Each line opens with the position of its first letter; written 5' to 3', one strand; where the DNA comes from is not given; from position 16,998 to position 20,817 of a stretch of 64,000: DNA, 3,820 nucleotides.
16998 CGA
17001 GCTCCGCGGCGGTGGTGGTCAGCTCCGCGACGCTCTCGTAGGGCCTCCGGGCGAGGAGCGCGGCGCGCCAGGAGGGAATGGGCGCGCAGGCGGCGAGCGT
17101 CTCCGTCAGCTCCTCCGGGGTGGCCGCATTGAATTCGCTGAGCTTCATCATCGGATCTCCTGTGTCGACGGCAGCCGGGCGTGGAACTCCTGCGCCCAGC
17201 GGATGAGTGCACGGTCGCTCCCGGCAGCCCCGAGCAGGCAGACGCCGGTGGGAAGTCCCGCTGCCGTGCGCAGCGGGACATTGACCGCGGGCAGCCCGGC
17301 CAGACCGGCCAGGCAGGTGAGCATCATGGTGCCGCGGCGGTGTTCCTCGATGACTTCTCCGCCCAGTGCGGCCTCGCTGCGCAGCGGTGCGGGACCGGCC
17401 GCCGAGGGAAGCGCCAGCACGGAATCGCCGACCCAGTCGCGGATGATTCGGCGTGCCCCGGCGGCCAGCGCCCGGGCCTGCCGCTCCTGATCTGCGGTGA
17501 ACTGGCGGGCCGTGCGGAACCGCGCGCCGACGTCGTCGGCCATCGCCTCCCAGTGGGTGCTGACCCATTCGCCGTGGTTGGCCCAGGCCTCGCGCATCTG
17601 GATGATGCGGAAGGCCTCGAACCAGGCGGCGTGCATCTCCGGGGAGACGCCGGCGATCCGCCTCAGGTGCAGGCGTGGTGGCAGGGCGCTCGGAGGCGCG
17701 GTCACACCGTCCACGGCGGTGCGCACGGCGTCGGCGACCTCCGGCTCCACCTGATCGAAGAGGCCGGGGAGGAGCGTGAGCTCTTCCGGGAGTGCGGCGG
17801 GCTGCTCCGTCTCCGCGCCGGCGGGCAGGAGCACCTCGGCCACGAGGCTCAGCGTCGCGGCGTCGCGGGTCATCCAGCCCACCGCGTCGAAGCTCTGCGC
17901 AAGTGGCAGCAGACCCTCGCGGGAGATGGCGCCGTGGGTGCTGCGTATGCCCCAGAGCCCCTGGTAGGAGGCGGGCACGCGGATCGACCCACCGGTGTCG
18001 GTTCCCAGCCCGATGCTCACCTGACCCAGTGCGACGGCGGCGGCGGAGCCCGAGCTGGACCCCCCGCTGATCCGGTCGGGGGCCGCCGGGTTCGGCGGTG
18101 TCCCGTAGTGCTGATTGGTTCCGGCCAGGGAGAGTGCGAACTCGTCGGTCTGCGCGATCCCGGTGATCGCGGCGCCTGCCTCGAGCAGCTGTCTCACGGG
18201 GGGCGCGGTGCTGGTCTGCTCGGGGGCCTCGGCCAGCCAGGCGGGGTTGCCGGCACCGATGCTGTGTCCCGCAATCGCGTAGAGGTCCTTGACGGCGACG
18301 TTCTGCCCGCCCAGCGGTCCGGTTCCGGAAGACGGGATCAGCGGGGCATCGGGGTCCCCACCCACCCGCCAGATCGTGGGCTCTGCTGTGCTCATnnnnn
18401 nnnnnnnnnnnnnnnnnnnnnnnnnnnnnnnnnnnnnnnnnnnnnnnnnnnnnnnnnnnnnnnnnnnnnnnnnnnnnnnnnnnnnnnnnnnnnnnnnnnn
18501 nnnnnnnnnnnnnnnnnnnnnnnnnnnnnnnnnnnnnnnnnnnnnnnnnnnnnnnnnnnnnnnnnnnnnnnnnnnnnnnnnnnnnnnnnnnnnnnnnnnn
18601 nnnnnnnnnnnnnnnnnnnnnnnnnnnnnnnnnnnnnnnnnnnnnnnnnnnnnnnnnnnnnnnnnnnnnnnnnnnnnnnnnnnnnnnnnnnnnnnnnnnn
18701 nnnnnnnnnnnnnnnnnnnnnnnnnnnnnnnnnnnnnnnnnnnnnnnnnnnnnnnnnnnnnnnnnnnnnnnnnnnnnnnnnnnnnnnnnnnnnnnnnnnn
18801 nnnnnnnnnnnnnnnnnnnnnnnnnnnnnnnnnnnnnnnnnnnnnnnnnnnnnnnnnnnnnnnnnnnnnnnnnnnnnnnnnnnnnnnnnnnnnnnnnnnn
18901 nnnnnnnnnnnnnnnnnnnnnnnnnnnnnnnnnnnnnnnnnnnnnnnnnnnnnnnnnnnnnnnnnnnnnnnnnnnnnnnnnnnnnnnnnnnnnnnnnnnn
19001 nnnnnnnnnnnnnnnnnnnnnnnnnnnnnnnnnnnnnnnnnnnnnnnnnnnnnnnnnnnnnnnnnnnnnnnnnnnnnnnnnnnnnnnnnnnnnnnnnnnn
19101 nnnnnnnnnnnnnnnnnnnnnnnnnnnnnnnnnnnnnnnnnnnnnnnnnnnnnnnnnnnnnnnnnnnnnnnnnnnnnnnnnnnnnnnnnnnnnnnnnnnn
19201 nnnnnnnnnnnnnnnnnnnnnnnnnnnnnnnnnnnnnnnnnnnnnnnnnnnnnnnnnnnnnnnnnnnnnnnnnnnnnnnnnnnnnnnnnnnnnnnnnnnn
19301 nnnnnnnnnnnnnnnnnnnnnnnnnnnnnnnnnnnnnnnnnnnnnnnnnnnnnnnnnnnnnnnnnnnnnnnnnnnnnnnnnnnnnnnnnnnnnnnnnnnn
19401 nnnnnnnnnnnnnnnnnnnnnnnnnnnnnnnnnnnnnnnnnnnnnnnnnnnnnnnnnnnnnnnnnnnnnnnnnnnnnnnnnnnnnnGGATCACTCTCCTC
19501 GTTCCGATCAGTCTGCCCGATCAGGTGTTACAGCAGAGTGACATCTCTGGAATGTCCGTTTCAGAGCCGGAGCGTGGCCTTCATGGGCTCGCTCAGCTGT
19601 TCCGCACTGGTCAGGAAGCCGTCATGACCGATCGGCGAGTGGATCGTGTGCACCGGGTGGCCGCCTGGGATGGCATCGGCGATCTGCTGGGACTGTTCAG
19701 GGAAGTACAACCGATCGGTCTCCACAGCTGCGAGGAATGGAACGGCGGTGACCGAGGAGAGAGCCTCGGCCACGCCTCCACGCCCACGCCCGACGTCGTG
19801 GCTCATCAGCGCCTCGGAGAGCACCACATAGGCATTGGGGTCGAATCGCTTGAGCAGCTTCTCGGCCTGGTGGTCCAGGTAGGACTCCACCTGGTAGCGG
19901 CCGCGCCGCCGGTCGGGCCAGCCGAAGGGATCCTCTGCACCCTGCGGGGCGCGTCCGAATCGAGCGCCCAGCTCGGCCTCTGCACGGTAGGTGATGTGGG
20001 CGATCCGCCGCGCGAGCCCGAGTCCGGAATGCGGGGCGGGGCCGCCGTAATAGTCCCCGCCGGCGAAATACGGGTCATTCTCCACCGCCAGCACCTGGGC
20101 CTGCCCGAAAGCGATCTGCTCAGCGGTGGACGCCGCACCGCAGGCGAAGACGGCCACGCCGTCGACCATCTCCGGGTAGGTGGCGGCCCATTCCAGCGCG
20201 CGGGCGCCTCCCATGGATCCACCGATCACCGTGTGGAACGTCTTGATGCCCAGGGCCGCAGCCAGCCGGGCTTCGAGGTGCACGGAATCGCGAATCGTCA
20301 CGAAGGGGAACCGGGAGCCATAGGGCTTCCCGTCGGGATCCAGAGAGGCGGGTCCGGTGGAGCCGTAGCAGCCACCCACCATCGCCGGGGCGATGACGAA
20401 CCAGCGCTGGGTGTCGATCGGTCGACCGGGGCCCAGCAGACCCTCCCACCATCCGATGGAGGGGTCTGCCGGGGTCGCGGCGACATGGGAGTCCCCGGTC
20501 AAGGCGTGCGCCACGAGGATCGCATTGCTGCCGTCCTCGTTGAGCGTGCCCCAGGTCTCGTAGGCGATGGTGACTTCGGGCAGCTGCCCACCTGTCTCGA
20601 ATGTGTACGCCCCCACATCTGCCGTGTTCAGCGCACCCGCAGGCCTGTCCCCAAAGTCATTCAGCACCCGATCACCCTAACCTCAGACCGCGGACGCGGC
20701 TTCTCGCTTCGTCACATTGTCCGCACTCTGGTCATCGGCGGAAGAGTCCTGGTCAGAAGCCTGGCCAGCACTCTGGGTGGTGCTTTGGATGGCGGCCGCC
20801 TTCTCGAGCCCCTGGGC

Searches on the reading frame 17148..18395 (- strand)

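Call 16: search_protein_families(library=pfam, proteins=[window:17148-18395:-], max_evalue=0.001)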
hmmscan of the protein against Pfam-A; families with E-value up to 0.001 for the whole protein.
window:17148-18395:- (415 aa): 1 family
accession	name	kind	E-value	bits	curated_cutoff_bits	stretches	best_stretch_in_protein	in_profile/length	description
PF01425.27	Amidase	-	5.2e-57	194.3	27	1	25-397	44-444/445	Amidase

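Call 17: search_protein_families(library=ncbifam, proteins=[window:17148-18395:-], max_evalue=0.00001)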
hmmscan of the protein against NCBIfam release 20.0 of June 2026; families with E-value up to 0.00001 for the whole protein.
window:17148-18395:- (415 aa): 26 families (the best 25 are shown)
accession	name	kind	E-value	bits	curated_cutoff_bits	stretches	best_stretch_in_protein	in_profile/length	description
NF006169.0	PRK08310.1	equivalog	2.4e-120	402.5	391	1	21-406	19-392/395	amidase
NF004766.0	PRK06102.1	equivalog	6.3e-54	183.8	559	1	25-402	69-445/455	amidase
NF006631.0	PRK09201.1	equivalog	5.1e-53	180.4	461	1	23-404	67-451/466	AtzE family amidohydrolase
NF006043.0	PRK08186.1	subfamily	1.7e-49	168.7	487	1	25-411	66-451/600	allophanate hydrolase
TIGR02713.1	allophanate_hyd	equivalog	1.9e-49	168.6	511.05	2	25-189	29-190/563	allophanate hydrolase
NF005460.0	PRK07056.1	subfamily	2.7e-49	168.3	447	1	26-407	72-452/457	amidase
TIGR02715.1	amido_AtzE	subfamily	4.4e-49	167.6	425.75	1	24-403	61-443/452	AtzE family amidohydrolase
NF004622.0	PRK05962.1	equivalog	5.3e-49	167.2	463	1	24-407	49-427/431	amidase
TIGR00132.1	gatA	equivalog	2e-46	158.7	481.1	1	27-189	57-217/466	Asp-tRNA(Asn)/Glu-tRNA(Gln) amidotransferase subunit GatA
NF005688.0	PRK07488.1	equivalog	6.4e-46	157.2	532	1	23-412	70-470/474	indoleacetamide hydrolase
NF005565.0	PRK07235.1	subfamily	2.3e-40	138.7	545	1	22-196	82-252/506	amidase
NF004816.0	PRK06170.1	equivalog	1.4e-33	116.3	503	2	25-190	73-243/493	amidase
NF005686.0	PRK07486.1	subfamily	3.9e-32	111.6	465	1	16-206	68-255/486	amidase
NF005517.0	PRK07139.1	equivalog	2.1e-31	109.1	546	1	27-189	36-195/439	amidase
NF006006.0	PRK08137.1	equivalog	1.6e-30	106.4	534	1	25-200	98-275/529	amidase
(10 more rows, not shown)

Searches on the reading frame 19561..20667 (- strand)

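Call 16: search_protein_families(library=pfam, proteins=[window:19561-20667:-], max_evalue=0.001)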
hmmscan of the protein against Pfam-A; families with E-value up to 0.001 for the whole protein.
window:19561-20667:- (368 aa): 1 family
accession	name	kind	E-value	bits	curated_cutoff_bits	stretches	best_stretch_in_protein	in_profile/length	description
PF00561.26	Abhydrolase_1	-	2.2e-18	67.2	25.8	1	49-335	2-227/245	alpha/beta hydrolase fold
